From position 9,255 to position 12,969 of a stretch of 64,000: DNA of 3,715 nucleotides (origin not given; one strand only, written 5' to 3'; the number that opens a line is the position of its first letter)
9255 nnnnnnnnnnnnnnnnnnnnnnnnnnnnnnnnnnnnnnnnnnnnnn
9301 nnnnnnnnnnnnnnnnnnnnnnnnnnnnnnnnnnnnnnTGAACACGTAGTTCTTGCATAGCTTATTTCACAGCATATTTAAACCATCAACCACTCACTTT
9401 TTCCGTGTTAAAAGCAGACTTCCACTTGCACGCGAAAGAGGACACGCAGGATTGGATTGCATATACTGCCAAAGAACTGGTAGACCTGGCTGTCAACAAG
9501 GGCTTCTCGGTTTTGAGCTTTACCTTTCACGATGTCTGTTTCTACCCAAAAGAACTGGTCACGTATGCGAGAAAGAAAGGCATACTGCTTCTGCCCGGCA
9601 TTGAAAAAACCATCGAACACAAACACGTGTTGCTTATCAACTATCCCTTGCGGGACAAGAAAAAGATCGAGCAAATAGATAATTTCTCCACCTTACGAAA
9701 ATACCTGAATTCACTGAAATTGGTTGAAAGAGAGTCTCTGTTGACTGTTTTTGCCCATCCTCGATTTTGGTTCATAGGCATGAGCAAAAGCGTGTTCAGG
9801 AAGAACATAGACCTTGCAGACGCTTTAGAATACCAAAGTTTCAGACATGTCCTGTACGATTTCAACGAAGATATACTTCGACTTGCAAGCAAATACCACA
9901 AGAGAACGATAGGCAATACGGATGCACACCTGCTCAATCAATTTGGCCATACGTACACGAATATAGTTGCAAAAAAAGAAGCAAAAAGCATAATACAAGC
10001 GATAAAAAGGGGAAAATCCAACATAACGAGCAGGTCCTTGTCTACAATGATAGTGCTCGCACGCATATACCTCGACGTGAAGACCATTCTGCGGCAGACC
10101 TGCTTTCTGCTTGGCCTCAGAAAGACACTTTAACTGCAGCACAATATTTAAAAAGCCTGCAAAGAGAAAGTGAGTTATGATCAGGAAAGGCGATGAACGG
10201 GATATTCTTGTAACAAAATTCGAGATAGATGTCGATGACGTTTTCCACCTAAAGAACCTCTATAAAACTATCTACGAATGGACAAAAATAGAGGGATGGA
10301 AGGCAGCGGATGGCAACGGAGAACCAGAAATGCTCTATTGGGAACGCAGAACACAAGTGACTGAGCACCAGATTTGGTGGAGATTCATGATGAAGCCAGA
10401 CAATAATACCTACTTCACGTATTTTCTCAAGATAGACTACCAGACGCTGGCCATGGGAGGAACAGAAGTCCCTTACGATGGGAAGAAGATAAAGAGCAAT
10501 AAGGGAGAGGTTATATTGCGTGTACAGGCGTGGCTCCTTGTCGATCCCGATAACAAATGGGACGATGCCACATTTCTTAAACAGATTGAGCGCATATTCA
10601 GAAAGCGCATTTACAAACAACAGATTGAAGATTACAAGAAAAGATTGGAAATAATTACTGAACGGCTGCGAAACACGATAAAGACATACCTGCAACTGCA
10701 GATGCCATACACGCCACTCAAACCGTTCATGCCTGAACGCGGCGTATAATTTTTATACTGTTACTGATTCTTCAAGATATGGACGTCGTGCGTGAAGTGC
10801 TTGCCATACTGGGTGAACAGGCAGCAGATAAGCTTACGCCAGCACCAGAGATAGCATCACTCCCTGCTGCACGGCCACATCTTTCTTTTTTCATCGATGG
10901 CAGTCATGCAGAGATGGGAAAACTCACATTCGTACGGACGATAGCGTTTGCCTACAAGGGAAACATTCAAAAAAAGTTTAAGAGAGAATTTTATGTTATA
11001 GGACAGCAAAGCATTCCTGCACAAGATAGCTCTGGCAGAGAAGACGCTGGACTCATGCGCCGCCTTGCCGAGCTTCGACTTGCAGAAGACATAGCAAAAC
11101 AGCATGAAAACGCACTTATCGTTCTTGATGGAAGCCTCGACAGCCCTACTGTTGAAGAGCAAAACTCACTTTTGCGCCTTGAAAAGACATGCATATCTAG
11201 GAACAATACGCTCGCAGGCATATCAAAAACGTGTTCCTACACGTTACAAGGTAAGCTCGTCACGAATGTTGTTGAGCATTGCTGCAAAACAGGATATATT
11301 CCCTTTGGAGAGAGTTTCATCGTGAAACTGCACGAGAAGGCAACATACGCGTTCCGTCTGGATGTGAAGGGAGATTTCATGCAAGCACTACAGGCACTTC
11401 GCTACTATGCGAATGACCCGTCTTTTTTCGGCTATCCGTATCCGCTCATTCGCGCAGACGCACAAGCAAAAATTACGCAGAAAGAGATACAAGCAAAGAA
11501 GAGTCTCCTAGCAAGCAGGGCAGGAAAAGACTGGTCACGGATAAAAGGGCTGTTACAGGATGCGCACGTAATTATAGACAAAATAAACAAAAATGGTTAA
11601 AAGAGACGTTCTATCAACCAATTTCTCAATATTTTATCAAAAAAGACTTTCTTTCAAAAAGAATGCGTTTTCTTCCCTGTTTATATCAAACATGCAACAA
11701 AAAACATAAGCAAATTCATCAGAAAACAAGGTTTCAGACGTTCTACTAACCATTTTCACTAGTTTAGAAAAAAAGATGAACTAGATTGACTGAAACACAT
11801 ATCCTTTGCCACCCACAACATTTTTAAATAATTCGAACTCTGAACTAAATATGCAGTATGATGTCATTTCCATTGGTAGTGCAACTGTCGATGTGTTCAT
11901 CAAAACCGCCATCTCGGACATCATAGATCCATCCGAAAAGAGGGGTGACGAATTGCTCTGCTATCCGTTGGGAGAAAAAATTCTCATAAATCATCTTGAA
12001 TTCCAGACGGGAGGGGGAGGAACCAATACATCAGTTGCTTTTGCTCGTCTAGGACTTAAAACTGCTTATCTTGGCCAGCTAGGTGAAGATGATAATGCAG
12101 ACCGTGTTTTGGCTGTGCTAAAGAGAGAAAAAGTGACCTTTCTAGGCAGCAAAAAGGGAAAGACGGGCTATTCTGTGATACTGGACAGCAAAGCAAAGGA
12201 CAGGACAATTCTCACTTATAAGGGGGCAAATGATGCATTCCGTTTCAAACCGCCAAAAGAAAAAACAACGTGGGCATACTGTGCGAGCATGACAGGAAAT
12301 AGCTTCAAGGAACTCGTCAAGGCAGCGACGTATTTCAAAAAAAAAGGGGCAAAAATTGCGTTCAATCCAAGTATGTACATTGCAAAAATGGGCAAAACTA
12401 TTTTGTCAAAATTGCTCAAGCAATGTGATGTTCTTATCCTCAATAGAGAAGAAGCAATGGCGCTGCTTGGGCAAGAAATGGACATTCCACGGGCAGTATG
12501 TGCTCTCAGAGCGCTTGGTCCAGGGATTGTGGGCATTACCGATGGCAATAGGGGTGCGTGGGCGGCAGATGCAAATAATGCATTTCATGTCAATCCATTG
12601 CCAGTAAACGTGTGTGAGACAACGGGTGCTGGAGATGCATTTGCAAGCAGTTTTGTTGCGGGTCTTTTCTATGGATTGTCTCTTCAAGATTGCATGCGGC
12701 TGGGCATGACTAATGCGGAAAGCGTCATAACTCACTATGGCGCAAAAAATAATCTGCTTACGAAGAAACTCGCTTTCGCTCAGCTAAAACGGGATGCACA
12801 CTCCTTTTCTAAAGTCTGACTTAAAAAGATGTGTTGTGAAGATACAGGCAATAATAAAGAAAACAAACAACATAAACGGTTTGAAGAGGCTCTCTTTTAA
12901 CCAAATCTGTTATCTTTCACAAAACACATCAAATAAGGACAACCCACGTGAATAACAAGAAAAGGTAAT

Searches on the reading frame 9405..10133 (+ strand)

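Call 31: search_protein_families(library=pfam, proteins=[window:9405-10133:+], max_evalue=0.001)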
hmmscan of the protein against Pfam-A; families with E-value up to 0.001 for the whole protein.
window:9405-10133:+ (242 aa): 2 families
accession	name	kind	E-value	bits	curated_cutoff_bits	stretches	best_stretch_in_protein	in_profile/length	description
PF13263.12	PHP_C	-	5.9e-09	35.8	21.3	1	154-204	4-55/56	PHP-associated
PF02811.25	PHP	-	1.6e-05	25.8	26.4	1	6-199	2-151/164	PHP domain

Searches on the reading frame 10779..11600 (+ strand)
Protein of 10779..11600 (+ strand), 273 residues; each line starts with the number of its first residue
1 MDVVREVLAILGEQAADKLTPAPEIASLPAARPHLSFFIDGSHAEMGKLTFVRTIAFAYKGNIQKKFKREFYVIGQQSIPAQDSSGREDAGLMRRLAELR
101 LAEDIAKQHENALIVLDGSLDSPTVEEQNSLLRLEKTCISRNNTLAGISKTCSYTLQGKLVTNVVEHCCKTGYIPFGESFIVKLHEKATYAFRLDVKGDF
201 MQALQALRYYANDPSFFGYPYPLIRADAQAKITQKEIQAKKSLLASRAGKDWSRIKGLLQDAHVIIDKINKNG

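Call 31: search_protein_families(library=pfam, proteins=[window:10779-11600:+], max_evalue=0.001)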
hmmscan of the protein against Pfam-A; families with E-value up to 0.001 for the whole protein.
window:10779-11600:+ (273 aa): 1 family
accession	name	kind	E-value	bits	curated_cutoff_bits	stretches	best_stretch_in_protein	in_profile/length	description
PF09376.16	NurA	-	2.8e-12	47.1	21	1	37-232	4-254/254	NurA domain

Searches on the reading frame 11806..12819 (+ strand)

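Call 31: search_protein_families(library=pfam, proteins=[window:11806-12819:+], max_evalue=0.001)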
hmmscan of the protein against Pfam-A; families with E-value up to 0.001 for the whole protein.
window:11806-12819:+ (337 aa): 2 families
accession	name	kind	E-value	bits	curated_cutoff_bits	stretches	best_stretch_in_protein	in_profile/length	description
PF00294.29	PfkB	-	1.4e-44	153.1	25.8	1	50-317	21-299/302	pfkB family carbohydrate kinase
PF08543.17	Phos_pyr_kin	-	7.9e-05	22.6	27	1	196-301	109-225/246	Phosphomethylpyrimidine kinase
